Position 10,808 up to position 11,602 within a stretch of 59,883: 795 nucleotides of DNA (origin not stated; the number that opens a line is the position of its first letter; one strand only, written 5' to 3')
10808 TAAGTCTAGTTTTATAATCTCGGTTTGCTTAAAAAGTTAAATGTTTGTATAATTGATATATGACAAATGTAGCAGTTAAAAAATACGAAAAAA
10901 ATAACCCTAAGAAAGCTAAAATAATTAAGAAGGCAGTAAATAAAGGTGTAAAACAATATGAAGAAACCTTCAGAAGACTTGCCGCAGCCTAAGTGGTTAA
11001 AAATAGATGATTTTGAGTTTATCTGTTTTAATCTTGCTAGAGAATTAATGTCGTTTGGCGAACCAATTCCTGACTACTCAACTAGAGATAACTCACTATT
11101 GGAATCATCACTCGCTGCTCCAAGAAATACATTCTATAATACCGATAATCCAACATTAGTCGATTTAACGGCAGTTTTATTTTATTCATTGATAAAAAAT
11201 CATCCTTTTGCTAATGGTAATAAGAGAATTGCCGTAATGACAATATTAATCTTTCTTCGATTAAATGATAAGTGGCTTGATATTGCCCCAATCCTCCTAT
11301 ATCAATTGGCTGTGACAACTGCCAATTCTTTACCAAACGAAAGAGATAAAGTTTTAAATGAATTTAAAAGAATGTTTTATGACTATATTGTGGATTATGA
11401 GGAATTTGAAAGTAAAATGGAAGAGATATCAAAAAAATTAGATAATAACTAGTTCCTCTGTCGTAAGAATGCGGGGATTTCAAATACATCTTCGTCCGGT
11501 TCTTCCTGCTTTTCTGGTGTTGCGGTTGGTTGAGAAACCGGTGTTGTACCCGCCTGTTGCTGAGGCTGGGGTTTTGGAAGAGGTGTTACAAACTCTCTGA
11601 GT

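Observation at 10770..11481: Doc toxin-antitoxin cassette inserted at the 3' end of ftsZ, flanked by two copies of the FtsZ C-terminal codons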

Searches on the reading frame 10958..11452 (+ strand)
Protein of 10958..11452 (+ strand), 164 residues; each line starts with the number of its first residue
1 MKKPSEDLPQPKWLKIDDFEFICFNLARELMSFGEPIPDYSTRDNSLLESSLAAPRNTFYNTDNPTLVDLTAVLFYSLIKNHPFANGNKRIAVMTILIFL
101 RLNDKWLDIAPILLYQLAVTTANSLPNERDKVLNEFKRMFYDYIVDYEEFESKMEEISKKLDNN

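Call 3: search_protein_families(library=pfam, proteins=[window:10958-11452:+], max_evalue=0.1)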
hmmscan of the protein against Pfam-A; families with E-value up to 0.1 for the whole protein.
window:10958-11452:+ (164 aa): 1 family
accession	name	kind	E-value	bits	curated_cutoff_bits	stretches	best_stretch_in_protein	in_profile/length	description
PF02661.23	Fic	-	4.6e-13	50.3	24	1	26-100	10-93/93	Fic/DOC family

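Call 7: find_homologous_proteins(query=window:10958-11452:+)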
Query window:10958-11452:+ (164 aa): 270 proteins with E <= 0.001 among 323 candidates; the best 120 are listed.
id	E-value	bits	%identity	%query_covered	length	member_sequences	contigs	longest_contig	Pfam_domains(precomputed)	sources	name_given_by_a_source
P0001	1.3e-103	362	100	100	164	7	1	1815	PF02661.24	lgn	-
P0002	1.1e-91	323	91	100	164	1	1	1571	PF02661.24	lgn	-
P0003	2.0e-91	322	89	99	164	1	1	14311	PF02661.24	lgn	-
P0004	2.1e-91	322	90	100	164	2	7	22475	PF02661.24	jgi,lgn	jgi:death-on-curing protein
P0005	2.1e-90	319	89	100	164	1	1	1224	PF02661.24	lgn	-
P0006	1.4e-89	316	87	100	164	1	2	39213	PF02661.24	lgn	-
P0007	5.7e-88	311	85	100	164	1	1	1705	PF02661.24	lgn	-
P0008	9.9e-88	310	87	100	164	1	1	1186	PF02661.24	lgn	-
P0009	5.6e-84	298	80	100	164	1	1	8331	PF02661.24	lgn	-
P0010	1.7e-82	293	81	98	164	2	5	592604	PF02661.24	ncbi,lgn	-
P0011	1.0e-79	284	79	98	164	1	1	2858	PF02661.24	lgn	-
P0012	5.2e-77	275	76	100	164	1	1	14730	PF02661.24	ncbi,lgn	-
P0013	3.1e-68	247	82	82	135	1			PF02661.24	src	-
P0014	5.2e-57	210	66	89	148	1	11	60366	PF02661.24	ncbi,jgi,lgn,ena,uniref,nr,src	ncbi:MAG: hypothetical protein US96_C0011G0017 [Candidatus Woesebacteria bacterium GW2011_GWB1_38_5b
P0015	5.2e-56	207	65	89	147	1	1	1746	PF02661.24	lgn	-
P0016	1.1e-55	206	65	89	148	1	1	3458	PF02661.24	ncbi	ncbi:MAG: type II toxin-antitoxin system death-on-curing family toxin [Candidatus Levyibacteriota ba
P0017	1.9e-55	205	67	88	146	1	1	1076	PF02661.24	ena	-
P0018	1.2e-54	203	63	89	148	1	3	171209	PF02661.24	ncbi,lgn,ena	-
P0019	1.9e-54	202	63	88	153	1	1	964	PF02661.24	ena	-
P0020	3.6e-54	201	65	81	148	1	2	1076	PF02661.24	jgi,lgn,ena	-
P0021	5.9e-54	200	66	89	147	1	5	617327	PF02661.24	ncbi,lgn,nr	ncbi:MAG: type II toxin-antitoxin system death-on-curing family toxin [Candidatus Levybacteria bacte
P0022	8.4e-54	200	63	89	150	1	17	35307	PF02661.24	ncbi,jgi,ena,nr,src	ncbi:MAG: hypothetical protein A3B38_00040 [Candidatus Levybacteria bacterium RIFCSPLOWO2_01_FULL_36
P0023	9.0e-54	200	61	91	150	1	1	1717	PF02661.24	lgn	-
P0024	1.3e-53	199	62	88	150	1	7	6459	PF02661.24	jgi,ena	-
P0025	1.3e-53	199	62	89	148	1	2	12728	PF02661.24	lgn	-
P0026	4.0e-53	198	63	89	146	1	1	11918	PF02661.24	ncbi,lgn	ncbi:MAG: type II toxin-antitoxin system death-on-curing family toxin [Candidatus Levyibacteriota ba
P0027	2.3e-52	195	61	88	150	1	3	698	PF02661.24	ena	-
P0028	6.7e-52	194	59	91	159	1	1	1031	PF02661.24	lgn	-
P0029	7.9e-52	194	62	88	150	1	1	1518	PF02661.24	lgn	-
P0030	1.1e-51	193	61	89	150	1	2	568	PF02661.24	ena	-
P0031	1.1e-51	193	60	91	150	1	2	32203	PF02661.24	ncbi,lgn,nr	ncbi:MAG: type II toxin-antitoxin system death-on-curing family toxin [Patescibacteria group bacteri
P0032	1.3e-51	193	64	89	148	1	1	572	PF02661.24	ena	-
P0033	2.8e-51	192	61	88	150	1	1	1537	PF02661.24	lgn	-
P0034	3.7e-51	191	63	89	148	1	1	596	PF02661.24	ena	-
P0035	5.6e-51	191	60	89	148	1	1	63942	PF02661.24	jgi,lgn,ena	-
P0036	7.6e-51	190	59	89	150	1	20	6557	PF02661.24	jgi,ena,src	-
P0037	8.0e-51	190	62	89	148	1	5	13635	PF02661.24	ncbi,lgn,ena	-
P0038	1.2e-50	190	62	89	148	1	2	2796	PF02661.24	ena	-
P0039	1.3e-50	190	62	89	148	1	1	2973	PF02661.24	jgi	jgi:death on curing protein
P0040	1.4e-50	189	60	89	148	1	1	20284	PF02661.24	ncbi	-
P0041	1.5e-50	189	60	90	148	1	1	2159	PF02661.24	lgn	-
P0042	1.8e-50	189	62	89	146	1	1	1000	PF02661.24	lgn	-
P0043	2.0e-50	189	62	88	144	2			PF02661.24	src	-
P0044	4.5e-50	188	61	90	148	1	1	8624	PF02661.24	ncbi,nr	ncbi:MAG: type II toxin-antitoxin system death-on-curing family toxin [Actinobacteria bacterium]|nr:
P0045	6.2e-50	187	62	88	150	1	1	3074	PF02661.24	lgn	-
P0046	6.6e-50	187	61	88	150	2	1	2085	PF02661.24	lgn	-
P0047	7.5e-50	187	60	89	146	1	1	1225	PF02661.24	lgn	-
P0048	9.6e-50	187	61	88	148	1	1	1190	PF02661.24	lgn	-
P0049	1.1e-49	187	60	89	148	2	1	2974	PF02661.24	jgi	jgi:death-on-curing family protein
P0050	1.1e-49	187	56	90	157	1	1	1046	PF02661.24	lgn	-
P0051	4.4e-49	185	61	88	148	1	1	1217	PF02661.24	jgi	jgi:death on curing protein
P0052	6.1e-49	184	59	90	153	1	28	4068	PF02661.24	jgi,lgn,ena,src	-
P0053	6.6e-49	184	57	88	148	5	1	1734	PF02661.24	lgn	-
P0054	6.7e-49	184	60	89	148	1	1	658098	PF02661.24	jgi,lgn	jgi:prophage maintenance system killer protein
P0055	7.7e-49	184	64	82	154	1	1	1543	PF02661.24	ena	-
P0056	8.3e-49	184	58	89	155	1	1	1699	PF02661.24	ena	-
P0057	2.1e-48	182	59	90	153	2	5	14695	PF02661.24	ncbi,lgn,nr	ncbi:MAG: type II toxin-antitoxin system death-on-curing family toxin [Candidatus Levybacteria bacte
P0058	2.1e-48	182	61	89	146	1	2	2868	PF02661.24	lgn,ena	-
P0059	3.2e-48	182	60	89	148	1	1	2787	PF02661.24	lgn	-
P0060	1.3e-47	180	59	89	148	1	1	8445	PF02661.24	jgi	jgi:death on curing protein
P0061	1.4e-47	180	57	90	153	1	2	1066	PF02661.24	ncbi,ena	-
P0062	1.7e-47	179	56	89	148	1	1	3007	PF02661.24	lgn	-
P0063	1.8e-47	179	58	89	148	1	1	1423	PF02661.24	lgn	-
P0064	2.1e-47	179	56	90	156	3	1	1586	PF02661.24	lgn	-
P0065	3.0e-47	179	60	89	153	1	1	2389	PF02661.24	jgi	jgi:death-on-curing family protein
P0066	3.3e-47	179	59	88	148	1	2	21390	PF02661.24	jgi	jgi:death on curing protein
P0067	3.7e-47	178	58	89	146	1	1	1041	PF02661.24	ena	-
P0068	4.5e-47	178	59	88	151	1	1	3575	PF02661.24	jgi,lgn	-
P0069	5.0e-47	178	60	88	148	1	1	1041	PF02661.24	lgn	-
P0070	9.1e-47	177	57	89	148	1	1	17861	PF02661.24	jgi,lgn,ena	-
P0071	1.0e-46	177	58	89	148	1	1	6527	PF02661.24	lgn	-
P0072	1.0e-46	177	57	89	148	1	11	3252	PF02661.24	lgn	-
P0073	4.0e-46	175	62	84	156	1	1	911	PF02661.24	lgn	-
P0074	4.5e-46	175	56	89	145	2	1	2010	PF02661.24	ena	-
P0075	5.5e-46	175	58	88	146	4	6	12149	PF02661.24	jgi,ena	-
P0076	6.7e-46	174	55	91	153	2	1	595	PF02661.24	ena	-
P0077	1.8e-45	173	55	90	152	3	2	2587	PF02661.24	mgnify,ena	mgnify:CR=1 FL=1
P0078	1.8e-45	173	58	88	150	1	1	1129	PF02661.24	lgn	-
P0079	1.9e-45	173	56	85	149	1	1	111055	PF02661.24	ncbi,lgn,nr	ncbi:MAG: type II toxin-antitoxin system death-on-curing family toxin [Candidatus Daviesbacteria bac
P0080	2.0e-45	173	55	90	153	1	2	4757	PF02661.24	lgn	-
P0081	2.4e-45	172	55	90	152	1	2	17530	PF02661.24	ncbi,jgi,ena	-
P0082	2.6e-45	172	58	84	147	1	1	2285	PF02661.24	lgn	-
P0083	2.6e-45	172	57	90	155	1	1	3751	PF02661.24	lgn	-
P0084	2.8e-45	172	56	90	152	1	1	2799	PF02661.24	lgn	-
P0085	3.5e-45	172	55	95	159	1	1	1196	PF02661.24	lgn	-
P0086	5.3e-45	171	63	81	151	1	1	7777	PF02661.24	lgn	-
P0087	5.6e-45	171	59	80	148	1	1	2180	PF02661.24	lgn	-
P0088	5.9e-45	171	85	57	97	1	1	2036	PF02661.24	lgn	-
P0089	6.9e-45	171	56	89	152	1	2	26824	PF02661.24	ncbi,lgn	-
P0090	7.6e-45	171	55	90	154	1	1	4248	PF02661.24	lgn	-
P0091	8.6e-45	171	57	88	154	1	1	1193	PF02661.24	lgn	-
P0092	1.3e-44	170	53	91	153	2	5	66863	PF02661.24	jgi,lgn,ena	-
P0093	1.4e-44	170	55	90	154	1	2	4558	PF02661.24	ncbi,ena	-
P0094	1.5e-44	170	57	90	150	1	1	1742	PF02661.24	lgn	-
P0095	1.6e-44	170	54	90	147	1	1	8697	PF02661.24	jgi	-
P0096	1.8e-44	170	52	95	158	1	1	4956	PF02661.24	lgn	-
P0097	1.8e-44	170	54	89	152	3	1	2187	PF02661.24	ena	-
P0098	2.0e-44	169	54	89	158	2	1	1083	PF02661.24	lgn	-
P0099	2.2e-44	169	54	90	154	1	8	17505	PF02661.24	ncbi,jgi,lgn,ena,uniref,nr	ncbi:hypothetical protein COX08_01555 [Candidatus Beckwithbacteria bacterium CG23_combo_of_CG06-09_8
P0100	2.3e-44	169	57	89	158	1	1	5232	PF02661.24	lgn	-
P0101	2.4e-44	169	53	91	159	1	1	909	PF02661.24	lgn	-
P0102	2.9e-44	169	56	88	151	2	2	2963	PF02661.24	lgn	-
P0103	3.6e-44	169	53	91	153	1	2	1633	PF02661.24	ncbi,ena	-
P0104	5.2e-44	168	54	90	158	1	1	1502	PF02661.24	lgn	-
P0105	5.3e-44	168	56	89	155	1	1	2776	PF02661.24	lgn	-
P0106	6.0e-44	168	58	83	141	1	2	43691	PF02661.24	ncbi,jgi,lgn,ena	-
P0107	6.8e-44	168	54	89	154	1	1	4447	PF02661.24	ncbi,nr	ncbi:type II toxin-antitoxin system death-on-curing family toxin [Patescibacteria group bacterium]|n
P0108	8.6e-44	167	55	89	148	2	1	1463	PF02661.24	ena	-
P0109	1.1e-43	167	55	91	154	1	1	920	PF02661.24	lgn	-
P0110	1.4e-43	167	56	84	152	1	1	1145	PF02661.24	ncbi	-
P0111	1.5e-43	167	54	93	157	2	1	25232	PF02661.24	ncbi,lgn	-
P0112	1.6e-43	167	57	84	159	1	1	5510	PF02661.24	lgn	-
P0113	1.7e-43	166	57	85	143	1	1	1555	PF02661.24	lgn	-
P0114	1.8e-43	166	58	83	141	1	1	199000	PF02661.24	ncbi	-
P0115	2.0e-43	166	60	81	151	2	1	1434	PF02661.24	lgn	-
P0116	2.2e-43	166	55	89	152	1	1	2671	PF02661.24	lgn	-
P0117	2.7e-43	166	55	90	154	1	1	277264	PF02661.24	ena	-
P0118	3.1e-43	166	55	90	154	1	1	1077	PF02661.24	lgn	-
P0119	4.3e-43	165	57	82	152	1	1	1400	PF02661.24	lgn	-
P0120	4.3e-43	165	61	81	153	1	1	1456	PF02661.24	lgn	-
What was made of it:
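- Closest known: Phd-Doc of phage P1. Different: The toxin has a 16-aa C-terminal extension that I saw only in the twelve closest, 164-aa homologues (call 7).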

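Call 13: find_encoding_contigs(protein=P0010, flank=5000, max_places=5)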
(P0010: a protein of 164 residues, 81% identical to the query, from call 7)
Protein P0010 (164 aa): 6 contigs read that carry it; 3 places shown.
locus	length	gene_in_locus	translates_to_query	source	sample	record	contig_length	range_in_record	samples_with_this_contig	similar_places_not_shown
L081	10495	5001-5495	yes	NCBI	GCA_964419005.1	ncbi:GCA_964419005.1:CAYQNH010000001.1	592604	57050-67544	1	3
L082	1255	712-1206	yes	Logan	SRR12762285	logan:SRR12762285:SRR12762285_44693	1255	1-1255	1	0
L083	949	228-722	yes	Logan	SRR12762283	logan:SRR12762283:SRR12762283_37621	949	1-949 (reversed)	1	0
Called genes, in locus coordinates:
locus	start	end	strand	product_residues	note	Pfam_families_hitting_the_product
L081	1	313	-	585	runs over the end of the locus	-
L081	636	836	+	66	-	-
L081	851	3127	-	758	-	PF00271:Helicase_C (faint), PF04851:ResIII, PF27151:YagJ (weak)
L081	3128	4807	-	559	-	PF03602:Cons_hypoth95 (faint), PF01555:N6_N4_Mtase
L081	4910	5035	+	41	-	-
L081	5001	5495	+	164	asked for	PF02661:Fic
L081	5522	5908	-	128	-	-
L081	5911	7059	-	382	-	PF00091:Tubulin, PF12327:FtsZ_C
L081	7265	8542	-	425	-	PF11104:PilM_2 (faint), PF14450:FtsA (weak), PF02491:SHS2_FTSA, PF14450:FtsA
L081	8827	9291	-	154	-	-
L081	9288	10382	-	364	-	PF03033:Glyco_transf_28, PF04101:Glyco_tran_28_C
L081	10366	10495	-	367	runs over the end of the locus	PF01098:FTSW_RODA_SPOVE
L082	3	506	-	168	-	?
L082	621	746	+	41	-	-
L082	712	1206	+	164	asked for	PF02661:Fic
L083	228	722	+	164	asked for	PF02661:Fic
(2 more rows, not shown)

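Call 14: find_encoding_contigs(protein=P0006, flank=5000, max_places=4)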
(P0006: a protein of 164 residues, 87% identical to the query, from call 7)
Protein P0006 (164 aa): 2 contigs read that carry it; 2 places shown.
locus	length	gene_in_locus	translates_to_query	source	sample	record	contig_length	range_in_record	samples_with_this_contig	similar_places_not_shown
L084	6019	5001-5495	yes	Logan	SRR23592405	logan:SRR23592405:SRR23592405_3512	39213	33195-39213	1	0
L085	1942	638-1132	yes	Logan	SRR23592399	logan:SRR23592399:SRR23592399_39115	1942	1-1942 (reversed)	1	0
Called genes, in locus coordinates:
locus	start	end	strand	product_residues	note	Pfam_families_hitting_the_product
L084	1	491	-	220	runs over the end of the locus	PF01863:YgjP-like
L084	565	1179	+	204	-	PF00702:Hydrolase, PF13419:HAD_2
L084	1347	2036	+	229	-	-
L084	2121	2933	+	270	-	-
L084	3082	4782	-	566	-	PF02689:Herpes_Helicase (faint), PF05970:PIF1, PF13245:AAA_19, PF13401:AAA_22 (faint), PF13604:AAA_30, PF01443:Viral_helicase1 (faint), PF18335:SH3_13 (weak), PF13538:UvrD_C_2 (weak)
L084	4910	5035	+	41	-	-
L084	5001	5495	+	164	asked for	PF02661:Fic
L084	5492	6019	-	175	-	?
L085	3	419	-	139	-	?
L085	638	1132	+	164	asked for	PF02661:Fic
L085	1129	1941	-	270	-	?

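Call 15: find_encoding_contigs(protein=P0004, flank=5000, max_places=6)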
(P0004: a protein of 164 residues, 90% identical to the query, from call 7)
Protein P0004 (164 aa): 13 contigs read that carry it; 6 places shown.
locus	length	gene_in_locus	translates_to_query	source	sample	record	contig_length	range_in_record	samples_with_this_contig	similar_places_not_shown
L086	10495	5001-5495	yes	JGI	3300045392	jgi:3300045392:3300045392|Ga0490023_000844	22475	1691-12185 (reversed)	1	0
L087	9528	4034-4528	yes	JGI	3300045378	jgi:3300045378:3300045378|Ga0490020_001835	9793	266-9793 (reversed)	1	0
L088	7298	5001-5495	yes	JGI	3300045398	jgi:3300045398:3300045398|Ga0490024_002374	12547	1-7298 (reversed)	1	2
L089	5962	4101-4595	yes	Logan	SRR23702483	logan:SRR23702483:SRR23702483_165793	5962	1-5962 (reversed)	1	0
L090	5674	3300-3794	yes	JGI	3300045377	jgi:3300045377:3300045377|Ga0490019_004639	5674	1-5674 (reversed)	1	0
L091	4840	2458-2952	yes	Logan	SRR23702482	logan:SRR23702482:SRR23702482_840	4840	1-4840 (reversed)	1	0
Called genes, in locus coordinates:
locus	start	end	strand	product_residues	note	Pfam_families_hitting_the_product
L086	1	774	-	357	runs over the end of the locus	PF00512:HisKA, PF02518:HATPase_c, PF13589:HATPase_c_3 (weak)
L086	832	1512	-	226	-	PF00072:Response_reg, PF00486:Trans_reg_C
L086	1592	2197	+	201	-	PF03692:CxxCxxCC (weak)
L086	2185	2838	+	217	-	PF04851:ResIII, PF00270:DEAD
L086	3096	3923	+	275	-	PF00271:Helicase_C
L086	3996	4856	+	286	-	PF00892:EamA, PF03151:TPT (faint), PF00892:EamA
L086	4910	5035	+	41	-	-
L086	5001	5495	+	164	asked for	PF02661:Fic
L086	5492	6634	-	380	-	PF00091:Tubulin, PF12327:FtsZ_C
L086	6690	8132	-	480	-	-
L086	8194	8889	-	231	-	-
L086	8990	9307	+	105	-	-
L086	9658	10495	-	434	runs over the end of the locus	PF06277:EutA (faint), PF02491:SHS2_FTSA, PF06723:MreB_Mbl, PF11104:PilM_2 (weak), PF14450:FtsA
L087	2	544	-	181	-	?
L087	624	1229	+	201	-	PF03692:CxxCxxCC (weak)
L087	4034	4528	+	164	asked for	PF02661:Fic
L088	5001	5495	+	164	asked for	PF02661:Fic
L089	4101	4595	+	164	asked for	PF02661:Fic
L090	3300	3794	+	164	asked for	PF02661:Fic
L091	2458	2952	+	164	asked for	PF02661:Fic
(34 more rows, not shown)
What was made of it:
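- The cassette is adjacent to ftsZ in several related genomes (calls 13-15).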

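Call 21: find_related_loci(query=window:10958-11452:+, collection=metagenome_contigs, flank=6000)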
Query window:10958-11452:+ (164 aa) in metagenome_contigs; peptide patterns used: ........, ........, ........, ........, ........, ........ (x = any residue, [..] = any of these).
133 stretches matched a pattern; 41 encode a relative of the query (tblastn E <= 1e-3); 41 distinct loci.
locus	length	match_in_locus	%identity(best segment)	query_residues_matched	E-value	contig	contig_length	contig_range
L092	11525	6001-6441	63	1-146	5e-59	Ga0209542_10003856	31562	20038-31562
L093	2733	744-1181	60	1-145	3e-56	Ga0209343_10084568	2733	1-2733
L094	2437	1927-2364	62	1-145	2e-53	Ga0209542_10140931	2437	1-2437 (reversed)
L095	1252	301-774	53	1-158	2e-51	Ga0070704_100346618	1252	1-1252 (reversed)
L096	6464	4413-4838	45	14-154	2e-34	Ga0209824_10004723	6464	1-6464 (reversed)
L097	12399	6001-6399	44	14-145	4e-31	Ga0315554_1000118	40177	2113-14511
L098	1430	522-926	45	14-147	7e-31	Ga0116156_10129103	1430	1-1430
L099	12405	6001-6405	45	14-147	1e-30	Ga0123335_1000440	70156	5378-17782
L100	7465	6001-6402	43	14-146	1e-30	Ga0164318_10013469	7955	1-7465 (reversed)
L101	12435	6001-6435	41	16-158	2e-30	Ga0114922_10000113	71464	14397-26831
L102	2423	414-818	44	14-147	3e-30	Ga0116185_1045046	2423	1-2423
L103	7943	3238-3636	43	14-145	9e-30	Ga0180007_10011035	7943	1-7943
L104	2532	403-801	41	14-145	2e-29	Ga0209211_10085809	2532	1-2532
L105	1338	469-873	44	13-145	4e-30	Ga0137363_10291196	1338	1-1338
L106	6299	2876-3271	42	16-146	3e-29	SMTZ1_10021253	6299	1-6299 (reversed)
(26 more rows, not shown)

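Call 22: find_related_loci(query=window:10958-11452:+, collection=viral_contigs, flank=6000)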
Query window:10958-11452:+ (164 aa) in viral_contigs; peptide patterns used: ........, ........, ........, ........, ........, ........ (x = any residue, [..] = any of these).
1 stretches matched a pattern, but none encodes a relative of the query by tblastn (E <= 1e-3).
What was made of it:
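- Tried and rejected: No hit (call 22).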

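Call 24: find_encoding_contigs(protein=P0003, flank=5000, max_places=3)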
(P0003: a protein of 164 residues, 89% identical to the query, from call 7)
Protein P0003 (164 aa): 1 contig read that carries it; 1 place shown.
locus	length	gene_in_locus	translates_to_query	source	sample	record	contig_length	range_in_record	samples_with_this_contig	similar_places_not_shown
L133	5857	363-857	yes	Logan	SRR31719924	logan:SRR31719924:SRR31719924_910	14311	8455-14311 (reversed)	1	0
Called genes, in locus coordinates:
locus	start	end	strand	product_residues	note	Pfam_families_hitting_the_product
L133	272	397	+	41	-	-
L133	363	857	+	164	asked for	PF02661:Fic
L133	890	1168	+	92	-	PF00392:GntR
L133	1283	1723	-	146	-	PF06044:DpnI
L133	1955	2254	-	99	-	-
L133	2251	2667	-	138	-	PF06262:Zincin_1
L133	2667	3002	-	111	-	-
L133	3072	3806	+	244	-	-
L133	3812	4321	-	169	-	-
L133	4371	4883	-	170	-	-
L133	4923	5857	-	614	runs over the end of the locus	-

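Call 25: find_encoding_contigs(protein=P0012, flank=5000, max_places=3)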
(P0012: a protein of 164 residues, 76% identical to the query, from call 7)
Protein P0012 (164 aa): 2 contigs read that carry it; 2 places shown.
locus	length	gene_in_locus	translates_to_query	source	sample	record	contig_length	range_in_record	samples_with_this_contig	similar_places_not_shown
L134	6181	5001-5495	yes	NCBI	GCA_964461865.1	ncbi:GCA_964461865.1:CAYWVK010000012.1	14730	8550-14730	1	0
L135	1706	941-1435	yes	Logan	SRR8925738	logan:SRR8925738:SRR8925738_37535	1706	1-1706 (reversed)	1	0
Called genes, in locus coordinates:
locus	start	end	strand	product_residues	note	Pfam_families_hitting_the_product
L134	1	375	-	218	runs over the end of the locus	PF14622:Ribonucleas_3_3, PF22935:RM44_endonuclase, PF00636:Ribonuclease_3, PF00035:dsrm, PF22892:DSRM_MRPL44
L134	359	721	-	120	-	PF01029:NusB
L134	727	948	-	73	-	-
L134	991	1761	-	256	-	PF00300:His_Phos_1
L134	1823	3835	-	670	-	PF17191:RecG_wedge, PF01336:tRNA_anti-codon, PF07517:SecA_DEAD (faint), PF00270:DEAD, PF04851:ResIII, PF00271:Helicase_C, PF22590:Cas3-like_C_2 (weak), PF19833:RecG_dom3_C (weak)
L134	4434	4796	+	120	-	-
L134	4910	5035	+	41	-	-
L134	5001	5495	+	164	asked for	PF02661:Fic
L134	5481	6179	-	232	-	?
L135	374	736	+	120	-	-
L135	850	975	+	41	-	-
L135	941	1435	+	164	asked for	PF02661:Fic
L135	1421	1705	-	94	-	?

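Call 26: find_encoding_contigs(protein=P0009, flank=5000, max_places=3)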
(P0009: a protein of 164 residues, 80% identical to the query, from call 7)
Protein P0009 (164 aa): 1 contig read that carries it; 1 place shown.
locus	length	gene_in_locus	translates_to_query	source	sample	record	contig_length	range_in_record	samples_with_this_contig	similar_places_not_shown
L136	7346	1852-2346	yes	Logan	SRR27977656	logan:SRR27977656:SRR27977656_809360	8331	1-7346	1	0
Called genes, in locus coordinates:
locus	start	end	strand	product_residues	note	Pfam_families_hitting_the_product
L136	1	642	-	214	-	?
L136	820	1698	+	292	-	PF01582:TIR, PF13676:TIR_2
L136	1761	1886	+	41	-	-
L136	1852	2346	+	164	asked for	PF02661:Fic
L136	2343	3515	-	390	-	PF00091:Tubulin, PF12327:FtsZ_C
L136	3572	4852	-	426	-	PF11104:PilM_2 (faint), PF14450:FtsA (weak), PF02491:SHS2_FTSA, PF14450:FtsA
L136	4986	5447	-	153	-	-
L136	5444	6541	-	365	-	PF03033:Glyco_transf_28, PF13579:Glyco_trans_4_4 (weak), PF04101:Glyco_tran_28_C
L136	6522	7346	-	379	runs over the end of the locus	PF01098:FTSW_RODA_SPOVE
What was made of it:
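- The cassette is always convergent with ftsZ, with overlapping stops, but the far-side genes differ: PNPOx, EamA, a PIF1 helicase, a TIR protein, a methyltransferase (calls 13-15, 26).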

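Call 40: search_protein_families(library=pfam, proteins=[L081:5522-5908:-, L136:1-642:-], max_evalue=0.01)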
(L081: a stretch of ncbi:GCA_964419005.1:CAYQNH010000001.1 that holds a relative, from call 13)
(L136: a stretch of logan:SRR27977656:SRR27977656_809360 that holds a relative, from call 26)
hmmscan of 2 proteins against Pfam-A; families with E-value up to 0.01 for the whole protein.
L081:5522-5908:- (128 aa): 0 families

L136:1-642:- (214 aa): 5 families
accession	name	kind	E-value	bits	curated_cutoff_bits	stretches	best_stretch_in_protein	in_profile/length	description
PF07690.21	MFS_1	-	2.6e-17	63.2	33.4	1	20-179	11-167/347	Major Facilitator Superfamily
PF05631.20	MFS_5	-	2.1e-06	27.4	25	1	27-175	57-207/356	Sugar-tranasporters, 12 TM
PF05977.19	MFS_3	-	9.6e-06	24.7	27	1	43-179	47-182/524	Transmembrane secretion effector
PF00083.30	Sugar_tr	-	2.5e-05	23.8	22.3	1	42-117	47-125/452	Sugar (and other) transporter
PF01306.25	LacY_symp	-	0.00015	21.2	24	1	13-179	16-183/413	LacY proton/sugar symporter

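Call 44: find_encoding_contigs(protein=P0001, flank=3000, max_places=10)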
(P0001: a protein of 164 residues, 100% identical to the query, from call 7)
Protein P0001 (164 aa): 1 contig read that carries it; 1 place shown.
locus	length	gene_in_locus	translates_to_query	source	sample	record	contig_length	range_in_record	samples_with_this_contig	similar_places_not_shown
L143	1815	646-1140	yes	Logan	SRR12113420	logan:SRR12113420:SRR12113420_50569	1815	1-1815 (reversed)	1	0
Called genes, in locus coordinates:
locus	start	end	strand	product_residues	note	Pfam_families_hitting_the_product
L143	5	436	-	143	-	PF01243:PNPOx_N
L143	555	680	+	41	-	-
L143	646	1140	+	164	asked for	PF02661:Fic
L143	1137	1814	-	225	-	?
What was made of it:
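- Closest known: Phd-Doc of phage P1. Different: Of the seven of these whose context I looked up, five lie at ftsZ (calls 13-15, 26, 44).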
